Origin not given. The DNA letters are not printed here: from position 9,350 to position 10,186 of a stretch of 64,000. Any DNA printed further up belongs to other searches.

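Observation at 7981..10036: APS kinase without a canonical sulfurylase; the atypical HIT protein is a candidate ADP/ATP-sulfurylase and the PHP protein a candidate pAp phosphatase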

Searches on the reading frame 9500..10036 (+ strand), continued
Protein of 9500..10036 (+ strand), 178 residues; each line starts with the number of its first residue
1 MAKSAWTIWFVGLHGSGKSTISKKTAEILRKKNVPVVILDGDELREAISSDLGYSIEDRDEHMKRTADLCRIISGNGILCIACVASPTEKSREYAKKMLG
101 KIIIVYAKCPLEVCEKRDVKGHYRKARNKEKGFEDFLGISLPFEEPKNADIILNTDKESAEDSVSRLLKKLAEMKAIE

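Call 79: find_encoding_contigs(protein=P0316, flank=10000, max_places=1)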
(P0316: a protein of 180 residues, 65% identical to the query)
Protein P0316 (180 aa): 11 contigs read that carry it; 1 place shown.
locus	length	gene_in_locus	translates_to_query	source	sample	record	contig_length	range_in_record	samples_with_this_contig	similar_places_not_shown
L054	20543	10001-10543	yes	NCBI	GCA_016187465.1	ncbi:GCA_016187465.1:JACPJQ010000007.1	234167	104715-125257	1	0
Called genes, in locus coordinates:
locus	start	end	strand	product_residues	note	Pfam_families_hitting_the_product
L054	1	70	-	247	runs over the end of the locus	PF03291:mRNA_G-N7_MeTrfase (weak), PF01209:Ubie_methyltran, PF02353:CMAS (weak), PF13489:Methyltransf_23, PF13847:Methyltransf_31, PF08241:Methyltransf_11, PF08242:Methyltransf_12, PF13649:Methyltransf_25, +1 more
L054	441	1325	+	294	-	PF00535:Glycos_transf_2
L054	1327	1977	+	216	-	PF13489:Methyltransf_23, PF05148:Methyltransf_8, PF13847:Methyltransf_31 (faint), PF08241:Methyltransf_11, PF13649:Methyltransf_25 (faint)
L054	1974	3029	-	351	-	PF01522:Polysacc_deac_1 (weak)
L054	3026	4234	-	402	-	PF13439:Glyco_transf_4, PF13579:Glyco_trans_4_4, PF13477:Glyco_trans_4_2, PF20706:GT4-conflict (weak), PF00534:Glycos_transf_1, PF13692:Glyco_trans_1_4, PF13524:Glyco_trans_1_2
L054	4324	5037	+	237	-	PF00483:NTP_transferase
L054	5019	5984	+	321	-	PF01073:3Beta_HSD, PF01370:Epimerase, PF02719:Polysacc_synt_2, PF04321:RmlD_sub_bind, PF05368:NmrA (weak), PF08659:KR (weak), PF16363:GDP_Man_Dehyd, PF13460:NAD_binding_10 (weak), +2 more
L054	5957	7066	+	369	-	PF13439:Glyco_transf_4, PF13579:Glyco_trans_4_4, PF00534:Glycos_transf_1, PF13692:Glyco_trans_1_4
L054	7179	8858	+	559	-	PF00224:PK, PF02887:PK_C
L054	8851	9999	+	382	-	PF14306:PUA_2, PF01747:ATP-sulfurylase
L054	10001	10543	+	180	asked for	PF01583:APS_kinase, PF00448:SRP54 (weak), PF08433:KTI12, PF13207:AAA_17 (weak), PF13238:AAA_18 (faint), PF13671:AAA_33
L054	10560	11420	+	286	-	PF02811:PHP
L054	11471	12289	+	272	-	-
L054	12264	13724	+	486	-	PF01943:Polysacc_synt, PF13440:Polysacc_synt_3, PF01554:MatE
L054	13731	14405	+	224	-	PF01066:CDP-OH_P_transf (weak)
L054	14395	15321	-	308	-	PF00106:adh_short (weak), PF01073:3Beta_HSD, PF01370:Epimerase, PF02719:Polysacc_synt_2 (weak), PF07993:NAD_binding_4 (faint), PF16363:GDP_Man_Dehyd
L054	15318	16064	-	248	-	PF00483:NTP_transferase, PF01128:IspD, PF12804:NTP_transf_3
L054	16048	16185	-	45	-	-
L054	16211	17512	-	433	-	PF00070:Pyr_redox (faint), PF02558:ApbA (faint), PF02737:3HCDH_N (weak), PF03446:NAD_binding_2 (faint), PF03721:UDPG_MGDP_dh_N, PF00984:UDPG_MGDP_dh, PF03720:UDPG_MGDP_dh_C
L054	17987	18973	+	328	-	-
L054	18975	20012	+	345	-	PF00752:XPG_N, PF00867:XPG_I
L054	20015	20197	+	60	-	-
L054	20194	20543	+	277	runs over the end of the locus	PF25133:TYW2_N_2, PF02475:TRM5-TYW2_MTfase, PF13847:Methyltransf_31, PF09445:Methyltransf_15 (weak)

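Call 80: find_encoding_contigs(protein=P0339, flank=10000, max_places=1)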
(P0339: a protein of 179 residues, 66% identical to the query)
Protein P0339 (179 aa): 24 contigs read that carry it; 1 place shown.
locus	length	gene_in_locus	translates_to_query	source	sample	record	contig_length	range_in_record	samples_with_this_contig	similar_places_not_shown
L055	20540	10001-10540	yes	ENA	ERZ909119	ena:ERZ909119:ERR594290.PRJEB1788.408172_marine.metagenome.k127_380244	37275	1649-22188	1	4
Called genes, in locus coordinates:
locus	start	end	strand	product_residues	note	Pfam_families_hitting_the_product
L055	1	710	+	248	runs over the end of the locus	-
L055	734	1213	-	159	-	PF00882:Zn_dep_PLPC (weak), PF04307:YdjM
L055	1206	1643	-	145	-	-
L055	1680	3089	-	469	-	PF02310:B12-binding, PF04055:Radical_SAM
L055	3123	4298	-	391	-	PF13477:Glyco_trans_4_2 (faint), PF13439:Glyco_transf_4, PF00534:Glycos_transf_1, PF13692:Glyco_trans_1_4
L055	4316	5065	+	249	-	PF00483:NTP_transferase, PF12804:NTP_transf_3 (weak)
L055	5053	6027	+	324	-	PF00106:adh_short (faint), PF01370:Epimerase, PF02719:Polysacc_synt_2, PF04321:RmlD_sub_bind, PF01073:3Beta_HSD, PF07993:NAD_binding_4 (weak), PF13460:NAD_binding_10, PF16363:GDP_Man_Dehyd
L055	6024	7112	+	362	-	PF13439:Glyco_transf_4, PF00534:Glycos_transf_1, PF13692:Glyco_trans_1_4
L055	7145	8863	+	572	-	PF00224:PK, PF02887:PK_C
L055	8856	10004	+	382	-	PF14306:PUA_2, PF01747:ATP-sulfurylase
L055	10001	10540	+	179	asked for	PF01583:APS_kinase, PF08433:KTI12 (faint), PF13207:AAA_17 (faint), PF13238:AAA_18 (weak), PF13671:AAA_33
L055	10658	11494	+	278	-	-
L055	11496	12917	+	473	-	PF01943:Polysacc_synt, PF13440:Polysacc_synt_3, PF01554:MatE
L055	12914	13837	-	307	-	PF00106:adh_short (weak), PF01073:3Beta_HSD, PF01370:Epimerase, PF02719:Polysacc_synt_2 (faint), PF07993:NAD_binding_4 (faint), PF16363:GDP_Man_Dehyd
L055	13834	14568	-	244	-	PF00483:NTP_transferase, PF02348:CTP_transf_3 (faint), PF12804:NTP_transf_3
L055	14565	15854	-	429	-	PF03446:NAD_binding_2 (faint), PF03721:UDPG_MGDP_dh_N, PF03807:F420_oxidored (faint), PF00984:UDPG_MGDP_dh, PF03720:UDPG_MGDP_dh_C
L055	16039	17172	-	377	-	-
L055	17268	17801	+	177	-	-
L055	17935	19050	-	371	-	PF05833:NFACT_N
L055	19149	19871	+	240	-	-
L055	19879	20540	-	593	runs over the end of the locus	PF17297:PEPCK_N, PF00821:PEPCK_GTP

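Call 81: find_encoding_contigs(protein=P0337, flank=10000, max_places=1)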
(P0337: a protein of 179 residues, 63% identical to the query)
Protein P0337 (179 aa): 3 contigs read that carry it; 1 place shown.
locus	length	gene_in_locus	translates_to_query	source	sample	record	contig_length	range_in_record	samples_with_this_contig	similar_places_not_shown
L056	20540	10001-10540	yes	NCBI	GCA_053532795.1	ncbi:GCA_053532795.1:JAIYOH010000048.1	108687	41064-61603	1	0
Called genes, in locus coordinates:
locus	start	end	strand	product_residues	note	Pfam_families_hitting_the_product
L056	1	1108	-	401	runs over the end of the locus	PF13439:Glyco_transf_4, PF13579:Glyco_trans_4_4, PF13477:Glyco_trans_4_2, PF20706:GT4-conflict, PF00534:Glycos_transf_1, PF13692:Glyco_trans_1_4, PF13524:Glyco_trans_1_2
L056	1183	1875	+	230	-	PF00483:NTP_transferase, PF12804:NTP_transf_3 (weak)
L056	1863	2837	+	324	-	PF01370:Epimerase, PF02719:Polysacc_synt_2, PF04321:RmlD_sub_bind, PF05368:NmrA (weak), PF01073:3Beta_HSD, PF07993:NAD_binding_4 (weak), PF13460:NAD_binding_10, PF16363:GDP_Man_Dehyd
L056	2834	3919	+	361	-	PF13579:Glyco_trans_4_4 (weak), PF13439:Glyco_transf_4, PF00534:Glycos_transf_1, PF13692:Glyco_trans_1_4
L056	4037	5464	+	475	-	PF00224:PK, PF02887:PK_C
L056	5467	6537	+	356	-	-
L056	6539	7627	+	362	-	-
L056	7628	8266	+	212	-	-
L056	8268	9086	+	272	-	-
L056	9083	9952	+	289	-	PF02811:PHP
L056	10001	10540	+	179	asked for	PF01583:APS_kinase, PF08433:KTI12 (weak), PF13238:AAA_18 (weak), PF13671:AAA_33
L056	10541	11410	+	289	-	PF02811:PHP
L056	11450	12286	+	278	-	-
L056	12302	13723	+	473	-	PF01943:Polysacc_synt, PF13440:Polysacc_synt_3, PF01554:MatE (weak)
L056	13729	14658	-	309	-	PF01073:3Beta_HSD, PF01370:Epimerase, PF02719:Polysacc_synt_2 (weak), PF07993:NAD_binding_4 (faint), PF16363:GDP_Man_Dehyd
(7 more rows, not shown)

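Call 85: find_encoding_contigs(protein=P0403, flank=8000, max_places=1)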
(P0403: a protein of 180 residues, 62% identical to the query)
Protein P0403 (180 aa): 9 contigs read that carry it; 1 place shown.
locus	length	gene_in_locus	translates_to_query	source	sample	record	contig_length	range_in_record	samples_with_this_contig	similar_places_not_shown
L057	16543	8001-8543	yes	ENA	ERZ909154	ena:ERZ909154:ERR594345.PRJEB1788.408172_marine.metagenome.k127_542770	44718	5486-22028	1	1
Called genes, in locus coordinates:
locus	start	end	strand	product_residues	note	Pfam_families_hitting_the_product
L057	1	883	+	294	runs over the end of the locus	PF00535:Glycos_transf_2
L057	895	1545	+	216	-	PF13489:Methyltransf_23, PF08003:Methyltransf_9 (faint), PF13847:Methyltransf_31 (faint), PF13649:Methyltransf_25 (weak), PF08241:Methyltransf_11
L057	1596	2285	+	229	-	PF00483:NTP_transferase, PF12804:NTP_transf_3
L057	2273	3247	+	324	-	PF01370:Epimerase, PF02719:Polysacc_synt_2, PF04321:RmlD_sub_bind, PF08659:KR (weak), PF01073:3Beta_HSD, PF07993:NAD_binding_4 (weak), PF13460:NAD_binding_10 (weak), PF16363:GDP_Man_Dehyd, +1 more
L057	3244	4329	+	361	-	PF13439:Glyco_transf_4, PF13579:Glyco_trans_4_4, PF00534:Glycos_transf_1, PF13692:Glyco_trans_1_4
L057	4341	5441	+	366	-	-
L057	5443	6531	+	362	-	-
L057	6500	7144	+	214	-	-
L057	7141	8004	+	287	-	PF02811:PHP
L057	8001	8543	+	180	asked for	PF01583:APS_kinase, PF08433:KTI12 (weak), PF13238:AAA_18 (weak), PF13671:AAA_33 (weak)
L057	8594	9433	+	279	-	-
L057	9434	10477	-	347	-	PF01522:Polysacc_deac_1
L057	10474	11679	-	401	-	PF13439:Glyco_transf_4, PF13477:Glyco_trans_4_2, PF13579:Glyco_trans_4_4, PF20706:GT4-conflict (faint), PF00534:Glycos_transf_1, PF13692:Glyco_trans_1_4, PF13524:Glyco_trans_1_2 (weak)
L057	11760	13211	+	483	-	PF01943:Polysacc_synt, PF13440:Polysacc_synt_3, PF01554:MatE (weak)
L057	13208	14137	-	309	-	PF01073:3Beta_HSD (weak), PF01370:Epimerase, PF02719:Polysacc_synt_2, PF16363:GDP_Man_Dehyd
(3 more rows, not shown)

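Call 86: find_encoding_contigs(protein=P0365, flank=8000, max_places=1)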
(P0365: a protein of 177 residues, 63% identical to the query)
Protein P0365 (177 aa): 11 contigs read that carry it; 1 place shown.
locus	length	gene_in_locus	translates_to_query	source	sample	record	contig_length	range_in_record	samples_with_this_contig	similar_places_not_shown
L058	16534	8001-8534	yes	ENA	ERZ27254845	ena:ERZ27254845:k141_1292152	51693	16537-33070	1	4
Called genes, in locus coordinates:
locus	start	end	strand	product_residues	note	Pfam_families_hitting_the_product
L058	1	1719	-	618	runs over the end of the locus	PF00884:Sulfatase, PF01663:Phosphodiest (faint), PF16347:SGSH_C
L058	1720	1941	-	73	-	-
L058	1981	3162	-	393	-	PF04464:Glyphos_transf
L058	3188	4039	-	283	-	-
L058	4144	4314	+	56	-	-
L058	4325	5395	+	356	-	-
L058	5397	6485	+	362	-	-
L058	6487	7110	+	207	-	-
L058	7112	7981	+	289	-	PF02811:PHP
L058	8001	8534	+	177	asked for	PF01583:APS_kinase, PF07931:CPT (faint), PF08433:KTI12 (weak), PF13238:AAA_18 (weak), PF13671:AAA_33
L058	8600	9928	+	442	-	PF00884:Sulfatase, PF01663:Phosphodiest, PF16347:SGSH_C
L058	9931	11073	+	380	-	PF00884:Sulfatase, PF16347:SGSH_C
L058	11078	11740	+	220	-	PF05219:DREV (weak), PF13489:Methyltransf_23, PF13847:Methyltransf_31, PF08241:Methyltransf_11, PF08242:Methyltransf_12, PF13649:Methyltransf_25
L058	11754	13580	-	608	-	-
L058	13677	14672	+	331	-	PF00294:PfkB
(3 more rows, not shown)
